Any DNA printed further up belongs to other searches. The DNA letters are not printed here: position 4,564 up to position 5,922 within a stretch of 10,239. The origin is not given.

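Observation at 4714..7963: Eukaryote-type queuine salvage module (Qng1/DUF2419 + Tgt) translationally coupled to an uncharacterised SAM methyltransferase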

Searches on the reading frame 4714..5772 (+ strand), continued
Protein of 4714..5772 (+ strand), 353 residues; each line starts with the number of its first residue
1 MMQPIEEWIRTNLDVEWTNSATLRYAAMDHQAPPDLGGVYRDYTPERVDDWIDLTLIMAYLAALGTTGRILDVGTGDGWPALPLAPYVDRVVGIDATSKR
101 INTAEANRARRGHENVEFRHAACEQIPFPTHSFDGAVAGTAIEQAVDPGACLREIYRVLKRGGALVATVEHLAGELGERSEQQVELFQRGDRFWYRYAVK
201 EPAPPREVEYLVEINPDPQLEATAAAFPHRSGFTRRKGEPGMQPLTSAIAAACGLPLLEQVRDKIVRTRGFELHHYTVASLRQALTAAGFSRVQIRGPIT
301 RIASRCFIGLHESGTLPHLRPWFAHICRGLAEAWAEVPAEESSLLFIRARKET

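Call 69: search_solved_structures(query=window:4714-5772:+, max_evalue=1e-12, show_alignments=4)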
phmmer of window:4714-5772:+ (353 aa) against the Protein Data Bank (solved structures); distinct sequences matched with E-value up to 1e-12: 4.
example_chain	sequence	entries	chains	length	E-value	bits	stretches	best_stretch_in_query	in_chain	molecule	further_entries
1xxl_A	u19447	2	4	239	3.8e-17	65.7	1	64-175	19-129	YcgJ protein | ycgJ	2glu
6uv6_A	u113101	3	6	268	2.8e-15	59.6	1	67-192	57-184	D-glucose O-methyltransferase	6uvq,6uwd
1vl5_A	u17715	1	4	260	3.9e-14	55.8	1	53-167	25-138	unknown conserved protein BH2331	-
3bus_A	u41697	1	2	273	9e-14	54.7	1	48-233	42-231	Methyltransferase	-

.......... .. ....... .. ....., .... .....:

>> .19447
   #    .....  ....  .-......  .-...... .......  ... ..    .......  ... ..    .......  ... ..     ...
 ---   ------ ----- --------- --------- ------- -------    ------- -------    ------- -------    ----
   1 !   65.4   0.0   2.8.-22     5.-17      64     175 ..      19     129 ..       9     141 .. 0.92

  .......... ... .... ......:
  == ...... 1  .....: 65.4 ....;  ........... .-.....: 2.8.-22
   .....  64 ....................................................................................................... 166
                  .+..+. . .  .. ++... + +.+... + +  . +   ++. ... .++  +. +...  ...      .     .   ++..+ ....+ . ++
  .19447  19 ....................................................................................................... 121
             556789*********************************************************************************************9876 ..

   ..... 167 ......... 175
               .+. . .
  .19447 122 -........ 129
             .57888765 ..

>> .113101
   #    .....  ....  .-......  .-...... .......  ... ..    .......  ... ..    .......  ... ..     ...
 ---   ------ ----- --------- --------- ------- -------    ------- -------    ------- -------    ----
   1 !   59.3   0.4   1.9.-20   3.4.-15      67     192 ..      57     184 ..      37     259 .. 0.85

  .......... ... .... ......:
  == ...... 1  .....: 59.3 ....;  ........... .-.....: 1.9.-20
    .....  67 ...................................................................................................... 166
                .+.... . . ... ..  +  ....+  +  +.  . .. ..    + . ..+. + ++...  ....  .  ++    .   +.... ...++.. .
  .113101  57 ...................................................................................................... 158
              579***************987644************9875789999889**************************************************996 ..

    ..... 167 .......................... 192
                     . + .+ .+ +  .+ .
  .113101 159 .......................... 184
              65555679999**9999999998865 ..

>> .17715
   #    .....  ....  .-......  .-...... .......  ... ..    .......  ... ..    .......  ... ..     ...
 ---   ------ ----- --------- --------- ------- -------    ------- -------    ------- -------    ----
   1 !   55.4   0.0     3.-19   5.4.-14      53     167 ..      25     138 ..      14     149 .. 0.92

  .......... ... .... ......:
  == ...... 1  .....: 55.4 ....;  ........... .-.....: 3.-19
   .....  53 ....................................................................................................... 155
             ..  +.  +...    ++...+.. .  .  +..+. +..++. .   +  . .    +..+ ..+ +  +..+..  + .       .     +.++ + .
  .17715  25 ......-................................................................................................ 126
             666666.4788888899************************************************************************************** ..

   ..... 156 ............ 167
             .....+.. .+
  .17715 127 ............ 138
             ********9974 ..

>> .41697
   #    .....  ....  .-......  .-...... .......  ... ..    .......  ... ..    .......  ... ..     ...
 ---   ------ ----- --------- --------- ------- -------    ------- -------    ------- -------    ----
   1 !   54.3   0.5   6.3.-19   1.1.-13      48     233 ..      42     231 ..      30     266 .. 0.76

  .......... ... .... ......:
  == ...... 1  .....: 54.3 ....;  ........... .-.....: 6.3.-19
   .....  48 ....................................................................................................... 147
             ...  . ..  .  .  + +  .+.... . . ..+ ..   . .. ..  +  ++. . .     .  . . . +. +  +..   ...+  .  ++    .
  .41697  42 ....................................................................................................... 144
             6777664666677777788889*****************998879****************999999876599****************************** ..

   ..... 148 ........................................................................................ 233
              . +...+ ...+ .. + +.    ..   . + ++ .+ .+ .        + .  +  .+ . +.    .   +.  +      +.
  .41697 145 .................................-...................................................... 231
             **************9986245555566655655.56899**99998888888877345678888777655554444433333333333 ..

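Call 73: list_cluster_members(proteins=[P0030, P0037, P0038, P0040, P0029, P0004, P0009, P0017, P0025, P0020])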
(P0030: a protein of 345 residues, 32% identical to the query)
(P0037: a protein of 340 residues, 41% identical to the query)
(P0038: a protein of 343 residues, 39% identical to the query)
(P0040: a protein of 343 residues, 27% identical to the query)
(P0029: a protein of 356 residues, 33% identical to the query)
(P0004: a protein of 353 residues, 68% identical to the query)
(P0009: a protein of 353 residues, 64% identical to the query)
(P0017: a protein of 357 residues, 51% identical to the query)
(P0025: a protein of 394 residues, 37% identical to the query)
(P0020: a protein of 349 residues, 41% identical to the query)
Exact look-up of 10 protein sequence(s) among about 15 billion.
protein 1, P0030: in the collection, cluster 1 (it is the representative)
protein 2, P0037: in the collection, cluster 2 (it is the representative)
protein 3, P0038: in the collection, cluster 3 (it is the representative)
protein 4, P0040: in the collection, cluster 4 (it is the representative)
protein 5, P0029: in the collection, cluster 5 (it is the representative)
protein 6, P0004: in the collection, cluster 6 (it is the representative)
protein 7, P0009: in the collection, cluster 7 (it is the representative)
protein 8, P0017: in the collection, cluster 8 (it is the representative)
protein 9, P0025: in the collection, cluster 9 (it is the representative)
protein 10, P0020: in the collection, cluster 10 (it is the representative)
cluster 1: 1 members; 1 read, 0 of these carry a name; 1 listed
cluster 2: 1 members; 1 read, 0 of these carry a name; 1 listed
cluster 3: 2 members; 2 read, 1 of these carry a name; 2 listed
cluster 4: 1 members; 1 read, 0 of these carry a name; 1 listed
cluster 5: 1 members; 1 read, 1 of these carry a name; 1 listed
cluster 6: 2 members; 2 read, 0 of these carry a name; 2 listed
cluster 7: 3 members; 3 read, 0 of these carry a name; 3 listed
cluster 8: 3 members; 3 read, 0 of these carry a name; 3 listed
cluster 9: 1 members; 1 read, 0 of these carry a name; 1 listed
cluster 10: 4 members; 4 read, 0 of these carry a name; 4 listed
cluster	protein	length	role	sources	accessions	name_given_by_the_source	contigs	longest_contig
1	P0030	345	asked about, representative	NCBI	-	-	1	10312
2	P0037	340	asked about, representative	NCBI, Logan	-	-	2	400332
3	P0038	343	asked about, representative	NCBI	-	-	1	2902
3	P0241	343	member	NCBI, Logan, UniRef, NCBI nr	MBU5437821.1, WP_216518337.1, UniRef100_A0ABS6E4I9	class I SAM-dependent methyltransferase [Tissierella sp. MSJ-40] | Class I SAM-dependent methyltransferase n=1 Tax=Tissierella simiarum TaxID=2841534 ... | class I SAM-dependent methyltransferase [Tissierella simiarum]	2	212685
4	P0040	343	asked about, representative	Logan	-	-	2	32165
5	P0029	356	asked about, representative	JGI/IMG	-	SAM-dependent methyltransferase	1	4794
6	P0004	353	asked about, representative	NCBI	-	-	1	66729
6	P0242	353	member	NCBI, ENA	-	-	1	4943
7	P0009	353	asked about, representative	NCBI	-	-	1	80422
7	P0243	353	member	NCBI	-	-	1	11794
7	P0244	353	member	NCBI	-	-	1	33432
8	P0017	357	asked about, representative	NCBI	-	-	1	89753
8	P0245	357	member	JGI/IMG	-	-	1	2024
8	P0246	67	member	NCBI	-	-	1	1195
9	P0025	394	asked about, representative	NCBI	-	-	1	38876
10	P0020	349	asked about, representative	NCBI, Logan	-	-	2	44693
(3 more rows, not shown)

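Call 76: find_encoding_contigs(protein=P0020, flank=10000, max_places=1)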
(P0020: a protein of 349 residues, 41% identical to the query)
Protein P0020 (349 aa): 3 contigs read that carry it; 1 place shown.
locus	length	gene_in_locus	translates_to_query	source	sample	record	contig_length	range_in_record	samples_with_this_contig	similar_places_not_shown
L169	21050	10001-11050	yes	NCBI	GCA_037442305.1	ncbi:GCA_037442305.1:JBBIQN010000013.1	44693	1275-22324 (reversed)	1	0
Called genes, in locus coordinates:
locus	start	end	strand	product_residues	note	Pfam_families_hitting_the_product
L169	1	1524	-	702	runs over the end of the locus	PF11897:DUF3417, PF00343:Phosphorylase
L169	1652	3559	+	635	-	PF02922:CBM_48, PF00128:Alpha-amylase, PF02806:Alpha-amylase_C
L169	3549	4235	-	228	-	PF13624:SurA_N_3, PF09312:SurA_N, PF13145:Rotamase_2 (faint)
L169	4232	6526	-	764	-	PF02359:CDC48_N, PF02933:CDC48_2, PF05496:RuvB_N (weak), PF13191:AAA_16 (weak), PF00004:AAA, PF17862:AAA_lid_3, PF00004:AAA, PF17862:AAA_lid_3, +26 more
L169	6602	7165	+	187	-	PF02834:LigT_PEase, PF13563:2_5_RNA_ligase2, PF02834:LigT_PEase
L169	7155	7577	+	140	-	PF01951:Archease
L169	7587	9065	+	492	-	PF01139:RtcB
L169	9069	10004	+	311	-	-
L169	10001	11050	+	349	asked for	PF02527:GidB, PF13489:Methyltransf_23, PF01209:Ubie_methyltran, PF13847:Methyltransf_31, PF08241:Methyltransf_11, PF08242:Methyltransf_12, PF13649:Methyltransf_25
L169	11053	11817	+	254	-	PF01261:AP_endonuc_2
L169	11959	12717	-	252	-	PF01026:TatD_DNase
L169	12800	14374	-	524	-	PF03853:YjeF_N, PF01256:Carb_kinase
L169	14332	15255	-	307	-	PF01745:IPT, PF01715:IPPT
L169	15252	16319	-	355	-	PF00140:Sigma70_r1_2, PF04542:Sigma70_r2, PF04539:Sigma70_r3, PF08281:Sigma70_r4_2 (faint), PF04545:Sigma70_r4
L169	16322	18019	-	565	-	PF01807:Zn_ribbon_DnaG, PF08275:DNAG_N, PF01751:Toprim, PF13155:Toprim_2, PF13362:Toprim_3 (weak), PF13662:Toprim_4, PF10410:DnaB_bind (weak)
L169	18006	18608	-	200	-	PF00753:Lactamase_B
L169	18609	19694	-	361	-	PF18912:DZR_2, PF00156:Pribosyltran (weak)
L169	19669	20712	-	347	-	PF00044:Gp_dh_N, PF02800:Gp_dh_C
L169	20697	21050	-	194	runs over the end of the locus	PF01174:SNO, PF07685:GATase_3, PF03575:Peptidase_S51 (weak)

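Call 77: search_protein_representatives(alignment_id=A3)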
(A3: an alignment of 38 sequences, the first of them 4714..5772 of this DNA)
Query: 38 sequences, 351 profile positions. Proteins with E-value up to 0.001 (for the whole library): 140132; up to 1e-10: 16357; up to 1e-30: 136. The best 150 are listed.
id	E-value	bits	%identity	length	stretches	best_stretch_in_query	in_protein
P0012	3.7e-143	493.6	-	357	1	1-350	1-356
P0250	1.6e-118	412.6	-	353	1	4-349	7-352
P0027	4.1e-116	404.6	-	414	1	2-349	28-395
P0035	4.6e-100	351.9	-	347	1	5-343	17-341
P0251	3.2e-96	339.2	-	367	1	1-349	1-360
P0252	7.5e-95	334.7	-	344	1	4-350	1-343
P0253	3.9e-94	332.4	-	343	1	1-349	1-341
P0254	3.0e-91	322.9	-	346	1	3-349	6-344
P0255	2.3e-90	319.9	-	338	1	4-349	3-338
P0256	2.7e-88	313.1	-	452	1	4-312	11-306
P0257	4.0e-88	312.6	-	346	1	4-333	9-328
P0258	1.5e-86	307.4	-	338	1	3-337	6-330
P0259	1.2e-85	304.5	-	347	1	2-350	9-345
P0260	1.7e-84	300.6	-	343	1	4-337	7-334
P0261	3.0e-83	296.6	-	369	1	4-327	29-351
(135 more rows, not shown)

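Call 78: fold_search(model_id=the predicted structure, library=pdb)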
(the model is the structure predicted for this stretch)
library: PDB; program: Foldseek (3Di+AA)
matches with E <= 10: 1811; with E <= 0.001: 1472
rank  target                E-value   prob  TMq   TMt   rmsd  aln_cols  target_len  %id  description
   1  9icz_B                7.6e-15  1.00  0.50  0.64   7.1       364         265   13  C-Methyltransferase SeMT from Saccharopolyspora erythraea (released 2025-12-10)
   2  9icz_A                8.0e-15  1.00  0.46  0.58   6.7       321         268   14  C-Methyltransferase SeMT from Saccharopolyspora erythraea (released 2025-12-10)
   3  7zkh                  1.6e-14  1.00  0.46  0.58   6.7       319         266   15  C-Methyltransferase PsmD from Streptomyces griseofuscus with bound cofactor (crystal form 1) (released 2022-12-28)
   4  4pne_B                3.1e-14  1.00  0.43  0.55  14.1       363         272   18  Crystal Structure of the [4+2]-Cyclase SpnF (released 2015-02-18)
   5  6uv6_C                3.6e-14  1.00  0.38  0.50  15.0       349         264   21  AtmM with bound rebeccamycin analogue (released 2020-11-25)
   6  7zgt_A                4.0e-14  1.00  0.46  0.62   6.6       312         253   15  C-Methyltransferase PsmD from Streptomyces griseofuscus (apo form) (released 2022-12-28)
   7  6uv6_A                4.0e-14  1.00  0.38  0.50  14.9       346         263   21  AtmM with bound rebeccamycin analogue (released 2020-11-25)
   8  7zkg_A                4.9e-14  1.00  0.46  0.62   6.4       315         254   15  C-Methyltransferase PsmD from Streptomyces griseofuscus with bound cofactor (crystal form 2) (released 2022-12-28)
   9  6uvq_A                4.9e-14  1.00  0.37  0.50  14.5       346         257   20  Crystal structure of Apo AtmM (released 2020-11-25)
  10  7zkg_B                5.5e-14  1.00  0.45  0.61   6.6       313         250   15  C-Methyltransferase PsmD from Streptomyces griseofuscus with bound cofactor (crystal form 2) (released 2022-12-28)
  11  3d2l_C                8.5e-14  1.00  0.48  0.67   5.9       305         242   15  Crystal structure of SAM-dependent methyltransferase (ZP_00538691.1) from EXIGUOBACTERIUM SP. 255-15 at 1.90 A resolut (released 2008-05-20)
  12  3bus_B                8.5e-14  1.00  0.40  0.57  13.4       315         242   19  Crystal Structure of RebM (released 2008-03-25)
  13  8zc8_B                8.5e-14  1.00  0.39  0.49  14.8       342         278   17  The structure of MitM and mitomycin A with SAH in mitomycin (released 2024-11-27)
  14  4pne_A                1.0e-13  1.00  0.41  0.53  13.8       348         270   18  Crystal Structure of the [4+2]-Cyclase SpnF (released 2015-02-18)
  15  5gm1_B                1.2e-13  1.00  0.41  0.50  14.1       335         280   18  Crystal structure of methyltransferase TleD complexed with SAH (released 2016-09-28)
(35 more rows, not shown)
